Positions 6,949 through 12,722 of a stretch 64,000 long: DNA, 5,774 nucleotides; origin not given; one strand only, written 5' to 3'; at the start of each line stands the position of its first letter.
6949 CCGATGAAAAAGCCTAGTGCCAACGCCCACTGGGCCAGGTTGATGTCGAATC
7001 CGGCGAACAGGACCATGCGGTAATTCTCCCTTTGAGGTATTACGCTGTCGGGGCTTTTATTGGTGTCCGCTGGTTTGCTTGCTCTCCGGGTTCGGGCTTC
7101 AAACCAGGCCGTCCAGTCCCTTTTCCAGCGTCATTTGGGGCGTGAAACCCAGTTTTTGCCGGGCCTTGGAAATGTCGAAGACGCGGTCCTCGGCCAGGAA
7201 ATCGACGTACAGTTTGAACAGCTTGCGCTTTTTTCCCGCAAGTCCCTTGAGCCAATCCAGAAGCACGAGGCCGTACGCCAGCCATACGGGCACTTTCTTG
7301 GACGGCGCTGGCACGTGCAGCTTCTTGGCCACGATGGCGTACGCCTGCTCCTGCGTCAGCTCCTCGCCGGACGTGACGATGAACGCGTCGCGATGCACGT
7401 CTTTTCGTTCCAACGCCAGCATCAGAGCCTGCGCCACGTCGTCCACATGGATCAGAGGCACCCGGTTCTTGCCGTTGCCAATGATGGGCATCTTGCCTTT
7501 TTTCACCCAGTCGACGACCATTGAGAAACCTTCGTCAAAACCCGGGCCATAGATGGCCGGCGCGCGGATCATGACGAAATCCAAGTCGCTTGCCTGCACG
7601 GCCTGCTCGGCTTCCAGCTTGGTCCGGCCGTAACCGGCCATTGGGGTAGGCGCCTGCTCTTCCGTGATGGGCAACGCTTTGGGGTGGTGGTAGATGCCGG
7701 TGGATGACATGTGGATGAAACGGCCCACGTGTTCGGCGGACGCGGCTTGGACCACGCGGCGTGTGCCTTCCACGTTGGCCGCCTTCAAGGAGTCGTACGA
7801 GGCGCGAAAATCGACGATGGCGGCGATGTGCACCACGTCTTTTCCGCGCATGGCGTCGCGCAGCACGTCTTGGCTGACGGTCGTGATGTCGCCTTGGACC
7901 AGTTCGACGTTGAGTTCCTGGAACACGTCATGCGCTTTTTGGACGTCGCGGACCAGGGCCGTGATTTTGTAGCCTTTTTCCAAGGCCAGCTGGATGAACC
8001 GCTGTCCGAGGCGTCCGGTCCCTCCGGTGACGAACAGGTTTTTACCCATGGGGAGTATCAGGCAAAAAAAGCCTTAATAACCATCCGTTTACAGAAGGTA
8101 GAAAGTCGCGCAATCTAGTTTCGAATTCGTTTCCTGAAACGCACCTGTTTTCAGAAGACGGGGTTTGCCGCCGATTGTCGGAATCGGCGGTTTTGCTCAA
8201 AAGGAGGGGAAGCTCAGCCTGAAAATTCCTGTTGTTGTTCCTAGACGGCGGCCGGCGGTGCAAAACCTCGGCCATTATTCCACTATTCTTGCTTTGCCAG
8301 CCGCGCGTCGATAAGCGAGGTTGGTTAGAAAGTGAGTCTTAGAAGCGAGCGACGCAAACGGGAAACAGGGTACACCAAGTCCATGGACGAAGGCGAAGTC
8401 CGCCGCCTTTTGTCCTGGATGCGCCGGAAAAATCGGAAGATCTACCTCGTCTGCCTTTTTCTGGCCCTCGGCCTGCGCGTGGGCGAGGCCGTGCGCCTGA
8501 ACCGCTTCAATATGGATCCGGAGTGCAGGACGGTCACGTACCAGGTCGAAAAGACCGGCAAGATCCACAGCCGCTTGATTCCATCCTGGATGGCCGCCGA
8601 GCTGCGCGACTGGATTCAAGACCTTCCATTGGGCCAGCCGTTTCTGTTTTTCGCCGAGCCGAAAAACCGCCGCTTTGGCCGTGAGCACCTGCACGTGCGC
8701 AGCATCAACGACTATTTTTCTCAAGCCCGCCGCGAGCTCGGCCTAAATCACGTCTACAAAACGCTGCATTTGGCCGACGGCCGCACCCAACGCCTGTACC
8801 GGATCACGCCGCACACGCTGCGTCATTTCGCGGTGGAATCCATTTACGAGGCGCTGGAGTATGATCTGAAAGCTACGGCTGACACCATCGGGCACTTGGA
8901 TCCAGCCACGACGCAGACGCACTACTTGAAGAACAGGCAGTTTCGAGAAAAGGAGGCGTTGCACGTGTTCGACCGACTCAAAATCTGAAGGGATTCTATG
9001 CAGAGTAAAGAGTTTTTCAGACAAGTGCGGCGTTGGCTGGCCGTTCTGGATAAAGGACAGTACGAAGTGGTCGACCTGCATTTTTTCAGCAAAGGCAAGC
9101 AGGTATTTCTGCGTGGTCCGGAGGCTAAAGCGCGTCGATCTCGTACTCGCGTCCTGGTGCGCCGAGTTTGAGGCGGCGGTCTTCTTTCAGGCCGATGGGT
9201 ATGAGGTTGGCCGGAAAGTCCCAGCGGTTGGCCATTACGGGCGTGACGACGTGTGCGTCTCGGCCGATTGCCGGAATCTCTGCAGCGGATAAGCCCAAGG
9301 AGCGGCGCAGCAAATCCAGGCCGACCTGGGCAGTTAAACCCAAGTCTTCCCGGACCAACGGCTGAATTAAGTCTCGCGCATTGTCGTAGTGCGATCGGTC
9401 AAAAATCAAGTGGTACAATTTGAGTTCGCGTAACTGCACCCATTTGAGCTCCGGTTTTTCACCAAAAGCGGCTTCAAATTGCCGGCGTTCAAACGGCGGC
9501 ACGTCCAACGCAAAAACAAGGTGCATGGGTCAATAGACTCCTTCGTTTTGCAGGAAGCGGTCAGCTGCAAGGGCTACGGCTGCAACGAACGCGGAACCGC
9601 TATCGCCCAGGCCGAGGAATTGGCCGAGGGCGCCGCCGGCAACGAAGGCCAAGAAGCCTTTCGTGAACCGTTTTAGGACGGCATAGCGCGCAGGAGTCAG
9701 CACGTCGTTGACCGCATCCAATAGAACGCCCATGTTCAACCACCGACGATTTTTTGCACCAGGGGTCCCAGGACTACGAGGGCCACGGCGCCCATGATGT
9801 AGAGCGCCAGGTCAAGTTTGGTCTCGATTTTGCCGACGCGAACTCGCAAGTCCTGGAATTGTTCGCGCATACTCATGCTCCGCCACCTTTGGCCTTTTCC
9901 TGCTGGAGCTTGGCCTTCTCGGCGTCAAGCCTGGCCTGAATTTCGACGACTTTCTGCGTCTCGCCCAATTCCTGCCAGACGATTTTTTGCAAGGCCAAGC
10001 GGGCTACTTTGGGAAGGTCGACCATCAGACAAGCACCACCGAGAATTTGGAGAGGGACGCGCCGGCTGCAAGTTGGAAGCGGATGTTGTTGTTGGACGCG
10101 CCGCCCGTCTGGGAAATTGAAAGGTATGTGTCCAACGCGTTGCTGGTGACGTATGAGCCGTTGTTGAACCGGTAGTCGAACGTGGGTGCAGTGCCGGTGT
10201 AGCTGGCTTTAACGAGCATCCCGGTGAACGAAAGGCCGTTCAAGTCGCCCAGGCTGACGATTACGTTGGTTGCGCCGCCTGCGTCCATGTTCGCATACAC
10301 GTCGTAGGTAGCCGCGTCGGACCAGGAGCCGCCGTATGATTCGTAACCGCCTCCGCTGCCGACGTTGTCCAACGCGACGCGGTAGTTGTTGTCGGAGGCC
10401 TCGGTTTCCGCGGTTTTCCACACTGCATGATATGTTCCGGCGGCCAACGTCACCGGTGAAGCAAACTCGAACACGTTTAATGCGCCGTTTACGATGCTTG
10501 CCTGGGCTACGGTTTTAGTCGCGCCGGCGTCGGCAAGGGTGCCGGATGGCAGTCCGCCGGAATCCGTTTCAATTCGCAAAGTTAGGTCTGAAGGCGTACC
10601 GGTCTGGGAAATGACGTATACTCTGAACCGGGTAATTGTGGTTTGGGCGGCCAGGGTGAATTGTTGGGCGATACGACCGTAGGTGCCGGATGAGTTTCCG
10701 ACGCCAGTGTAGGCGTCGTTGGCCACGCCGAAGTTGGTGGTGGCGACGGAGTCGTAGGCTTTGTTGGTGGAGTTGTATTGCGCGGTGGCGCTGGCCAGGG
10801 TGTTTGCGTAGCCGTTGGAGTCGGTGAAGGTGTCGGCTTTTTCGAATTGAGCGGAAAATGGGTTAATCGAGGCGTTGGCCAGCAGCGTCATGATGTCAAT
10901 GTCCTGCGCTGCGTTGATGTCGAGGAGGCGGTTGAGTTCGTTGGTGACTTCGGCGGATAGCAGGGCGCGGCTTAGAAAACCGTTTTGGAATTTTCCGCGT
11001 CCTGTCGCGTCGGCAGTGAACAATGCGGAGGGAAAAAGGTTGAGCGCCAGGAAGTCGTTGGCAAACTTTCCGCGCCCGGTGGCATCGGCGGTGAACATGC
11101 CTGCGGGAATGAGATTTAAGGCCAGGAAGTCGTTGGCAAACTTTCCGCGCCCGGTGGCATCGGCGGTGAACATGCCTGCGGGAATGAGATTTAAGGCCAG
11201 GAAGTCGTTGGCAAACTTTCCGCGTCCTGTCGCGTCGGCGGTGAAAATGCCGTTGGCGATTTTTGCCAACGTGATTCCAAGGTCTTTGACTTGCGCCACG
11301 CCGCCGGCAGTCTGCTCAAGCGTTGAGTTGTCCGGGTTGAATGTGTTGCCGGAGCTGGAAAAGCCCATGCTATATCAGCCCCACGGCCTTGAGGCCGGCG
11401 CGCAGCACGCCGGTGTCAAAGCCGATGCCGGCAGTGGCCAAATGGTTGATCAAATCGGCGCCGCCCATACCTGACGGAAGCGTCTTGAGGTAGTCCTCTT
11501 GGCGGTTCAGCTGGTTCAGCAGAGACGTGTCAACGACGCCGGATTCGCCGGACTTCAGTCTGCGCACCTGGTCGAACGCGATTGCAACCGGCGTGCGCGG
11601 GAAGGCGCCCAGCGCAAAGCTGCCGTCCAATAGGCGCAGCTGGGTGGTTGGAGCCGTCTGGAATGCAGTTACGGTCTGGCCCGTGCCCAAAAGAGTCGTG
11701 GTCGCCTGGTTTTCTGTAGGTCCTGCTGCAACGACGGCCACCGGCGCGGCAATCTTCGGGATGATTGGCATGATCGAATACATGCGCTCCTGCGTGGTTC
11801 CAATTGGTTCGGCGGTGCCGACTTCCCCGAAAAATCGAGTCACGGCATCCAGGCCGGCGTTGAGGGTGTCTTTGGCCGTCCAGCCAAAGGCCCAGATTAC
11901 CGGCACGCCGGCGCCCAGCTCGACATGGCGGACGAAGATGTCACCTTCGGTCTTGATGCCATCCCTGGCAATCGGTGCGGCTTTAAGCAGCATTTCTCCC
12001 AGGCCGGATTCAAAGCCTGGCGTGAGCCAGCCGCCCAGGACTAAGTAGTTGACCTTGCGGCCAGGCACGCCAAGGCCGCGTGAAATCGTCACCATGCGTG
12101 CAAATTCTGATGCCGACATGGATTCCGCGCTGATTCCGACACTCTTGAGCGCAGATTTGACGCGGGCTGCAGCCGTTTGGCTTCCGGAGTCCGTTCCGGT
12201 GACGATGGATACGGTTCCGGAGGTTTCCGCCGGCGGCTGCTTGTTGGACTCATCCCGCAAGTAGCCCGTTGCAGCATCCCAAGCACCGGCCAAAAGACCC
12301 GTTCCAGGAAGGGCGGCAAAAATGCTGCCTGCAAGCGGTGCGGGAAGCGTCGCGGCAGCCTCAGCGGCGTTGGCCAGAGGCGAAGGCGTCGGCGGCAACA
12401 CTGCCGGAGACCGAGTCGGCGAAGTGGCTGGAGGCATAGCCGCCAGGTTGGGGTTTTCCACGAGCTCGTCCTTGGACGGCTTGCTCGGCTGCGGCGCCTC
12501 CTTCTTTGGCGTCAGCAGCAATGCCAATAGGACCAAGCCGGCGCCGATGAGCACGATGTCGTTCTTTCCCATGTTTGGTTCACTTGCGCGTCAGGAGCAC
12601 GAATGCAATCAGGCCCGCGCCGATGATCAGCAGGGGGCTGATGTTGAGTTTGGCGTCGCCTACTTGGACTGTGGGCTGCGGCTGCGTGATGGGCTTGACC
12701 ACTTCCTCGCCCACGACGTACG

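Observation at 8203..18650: About 10.4-kb integrated virus-like element with a packaging ATPase and candidate jelly-roll capsid genes next to tRNA-Leu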

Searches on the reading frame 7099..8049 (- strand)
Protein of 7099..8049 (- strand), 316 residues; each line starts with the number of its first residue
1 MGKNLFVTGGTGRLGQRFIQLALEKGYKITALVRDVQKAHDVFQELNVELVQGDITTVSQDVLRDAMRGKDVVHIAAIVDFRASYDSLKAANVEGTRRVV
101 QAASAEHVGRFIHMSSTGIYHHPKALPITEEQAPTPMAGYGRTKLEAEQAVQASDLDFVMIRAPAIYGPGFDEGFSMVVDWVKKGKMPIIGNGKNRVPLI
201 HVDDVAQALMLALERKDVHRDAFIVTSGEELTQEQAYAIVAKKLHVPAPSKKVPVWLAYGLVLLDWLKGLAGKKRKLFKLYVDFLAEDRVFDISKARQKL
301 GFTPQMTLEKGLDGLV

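Call 54: find_related_loci(query=window:7099-8049:-, collection=genome_contigs, flank=10000)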
Query window:7099-8049:- (316 aa) in genome_contigs; peptide patterns used: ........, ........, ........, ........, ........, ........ (x = any residue, [..] = any of these).
141 stretches matched a pattern; 2 encode a relative of the query (tblastn E <= 1e-3); 2 distinct loci.
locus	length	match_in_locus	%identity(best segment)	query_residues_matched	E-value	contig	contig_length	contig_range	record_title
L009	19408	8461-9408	78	1-316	5e-172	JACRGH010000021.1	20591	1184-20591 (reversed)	MAG: Candidatus Micrarchaeota archaeon isolate NC_groundwater_1746_Pr3_B-0.1um_53_26 SR-2_scaffold_141_1179888, whole ge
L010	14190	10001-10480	28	1-171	3e-12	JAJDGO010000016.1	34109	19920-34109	Bacteroidales bacterium OttesenSCG-928-M11 AH-928-M11_NODE_16, whole genome shotgun sequence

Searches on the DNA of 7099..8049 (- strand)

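Call 57: search_rna_families(sources=[L009, L011, L004, L005, L007], threshold=gathering)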
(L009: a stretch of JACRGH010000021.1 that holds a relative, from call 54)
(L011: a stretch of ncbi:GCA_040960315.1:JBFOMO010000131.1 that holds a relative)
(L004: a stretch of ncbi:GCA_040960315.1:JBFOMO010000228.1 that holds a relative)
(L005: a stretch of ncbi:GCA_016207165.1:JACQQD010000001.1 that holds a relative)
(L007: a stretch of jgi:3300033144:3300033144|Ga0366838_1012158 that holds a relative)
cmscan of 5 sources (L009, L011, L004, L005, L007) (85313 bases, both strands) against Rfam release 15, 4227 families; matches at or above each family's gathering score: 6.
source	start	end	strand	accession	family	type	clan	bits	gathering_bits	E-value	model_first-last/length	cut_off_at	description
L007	41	115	-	RF00005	tRNA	Gene; tRNA;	CL00001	70.8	29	2.5e-13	1-71/71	no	tRNA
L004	17930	18001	-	RF00005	tRNA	Gene; tRNA;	CL00001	66.8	29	3.2e-12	1-71/71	no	tRNA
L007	227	299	+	RF00005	tRNA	Gene; tRNA;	CL00001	65.2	29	8.9e-12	1-71/71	no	tRNA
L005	17342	17471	-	RF00005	tRNA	Gene; tRNA;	CL00001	59.1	29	4.1e-10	1-71/71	no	tRNA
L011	4067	4202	-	RF00005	tRNA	Gene; tRNA;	CL00001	39.8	29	8.7e-05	1-71/71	no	tRNA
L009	8185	8324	-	RF00005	tRNA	Gene; tRNA;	CL00001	39.6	29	9.9e-05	1-71/71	no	tRNA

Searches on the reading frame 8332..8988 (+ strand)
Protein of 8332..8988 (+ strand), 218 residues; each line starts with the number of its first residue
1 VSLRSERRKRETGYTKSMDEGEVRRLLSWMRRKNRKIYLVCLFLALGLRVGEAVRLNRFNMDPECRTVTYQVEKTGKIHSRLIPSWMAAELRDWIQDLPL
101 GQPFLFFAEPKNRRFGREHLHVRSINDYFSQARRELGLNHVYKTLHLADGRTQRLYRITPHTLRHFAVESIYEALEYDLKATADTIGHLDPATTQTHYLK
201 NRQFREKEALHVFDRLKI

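Call 8: search_protein_families(library=pfam, proteins=[window:8332-8988:+], max_evalue=0.1)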
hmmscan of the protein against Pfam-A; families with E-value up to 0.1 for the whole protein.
window:8332-8988:+ (218 aa): 1 family
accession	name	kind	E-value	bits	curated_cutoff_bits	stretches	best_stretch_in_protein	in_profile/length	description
PF00589.27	Phage_integrase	-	2.2e-14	54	27.1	1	17-201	2-168/172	Phage integrase family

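Call 10: search_protein_families(library=phrogs, proteins=[window:8332-8988:+], max_evalue=0.05)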
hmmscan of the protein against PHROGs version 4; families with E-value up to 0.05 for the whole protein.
window:8332-8988:+ (218 aa): 3 families
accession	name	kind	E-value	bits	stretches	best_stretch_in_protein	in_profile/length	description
phrog_216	-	integration and excision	8.1e-23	81.9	1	15-215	53-238/301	integrase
phrog_1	-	integration and excision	7.8e-18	66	1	18-210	271-444/611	integrase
phrog_7685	-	integration and excision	0.0042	17.7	1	153-213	176-235/240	integrase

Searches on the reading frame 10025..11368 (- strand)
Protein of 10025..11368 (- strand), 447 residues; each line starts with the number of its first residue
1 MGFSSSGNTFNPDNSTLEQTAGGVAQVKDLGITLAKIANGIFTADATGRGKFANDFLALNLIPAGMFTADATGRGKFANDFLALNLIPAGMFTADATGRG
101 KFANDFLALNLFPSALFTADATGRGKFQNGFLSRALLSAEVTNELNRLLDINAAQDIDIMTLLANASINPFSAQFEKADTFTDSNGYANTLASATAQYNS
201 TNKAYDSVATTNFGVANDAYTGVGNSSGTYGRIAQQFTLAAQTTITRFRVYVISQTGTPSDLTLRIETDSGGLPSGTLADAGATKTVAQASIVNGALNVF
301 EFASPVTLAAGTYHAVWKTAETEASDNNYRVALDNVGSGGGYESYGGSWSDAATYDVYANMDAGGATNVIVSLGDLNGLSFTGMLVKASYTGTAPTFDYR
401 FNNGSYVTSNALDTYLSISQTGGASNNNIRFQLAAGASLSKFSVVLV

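Call 8: search_protein_families(library=pfam, proteins=[window:10025-11368:-], max_evalue=0.1)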
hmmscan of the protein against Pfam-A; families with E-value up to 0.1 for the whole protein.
window:10025-11368:- (447 aa): 0 families

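Call 10: search_protein_families(library=phrogs, proteins=[window:10025-11368:-], max_evalue=0.05)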
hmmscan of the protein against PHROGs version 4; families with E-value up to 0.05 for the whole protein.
window:10025-11368:- (447 aa): 0 families

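Call 70: search_solved_structures(query=window:10025-11368:-, max_evalue=1)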
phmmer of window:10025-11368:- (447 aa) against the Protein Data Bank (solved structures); distinct sequences matched with E-value up to 1: 0.

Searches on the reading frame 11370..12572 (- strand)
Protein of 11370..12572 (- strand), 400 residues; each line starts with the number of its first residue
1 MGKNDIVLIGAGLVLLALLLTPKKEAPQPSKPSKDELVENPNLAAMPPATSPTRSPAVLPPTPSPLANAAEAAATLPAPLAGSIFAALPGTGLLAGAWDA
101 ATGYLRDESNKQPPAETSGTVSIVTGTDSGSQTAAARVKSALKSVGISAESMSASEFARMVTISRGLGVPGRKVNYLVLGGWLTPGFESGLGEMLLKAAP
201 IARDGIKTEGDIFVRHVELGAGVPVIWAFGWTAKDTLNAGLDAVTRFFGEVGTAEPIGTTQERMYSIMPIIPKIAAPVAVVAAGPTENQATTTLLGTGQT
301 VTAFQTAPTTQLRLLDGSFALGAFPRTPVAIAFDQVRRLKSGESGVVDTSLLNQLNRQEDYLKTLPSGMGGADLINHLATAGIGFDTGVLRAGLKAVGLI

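Call 8: search_protein_families(library=pfam, proteins=[window:11370-12572:-], max_evalue=0.1)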
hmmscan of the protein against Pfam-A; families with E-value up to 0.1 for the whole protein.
window:11370-12572:- (400 aa): 0 families

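Call 10: search_protein_families(library=phrogs, proteins=[window:11370-12572:-], max_evalue=0.05)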
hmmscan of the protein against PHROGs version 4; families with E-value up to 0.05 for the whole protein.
window:11370-12572:- (400 aa): 0 families

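Call 71: search_solved_structures(query=window:11370-12572:-, max_evalue=1)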
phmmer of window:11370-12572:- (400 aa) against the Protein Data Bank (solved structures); distinct sequences matched with E-value up to 1: 0.
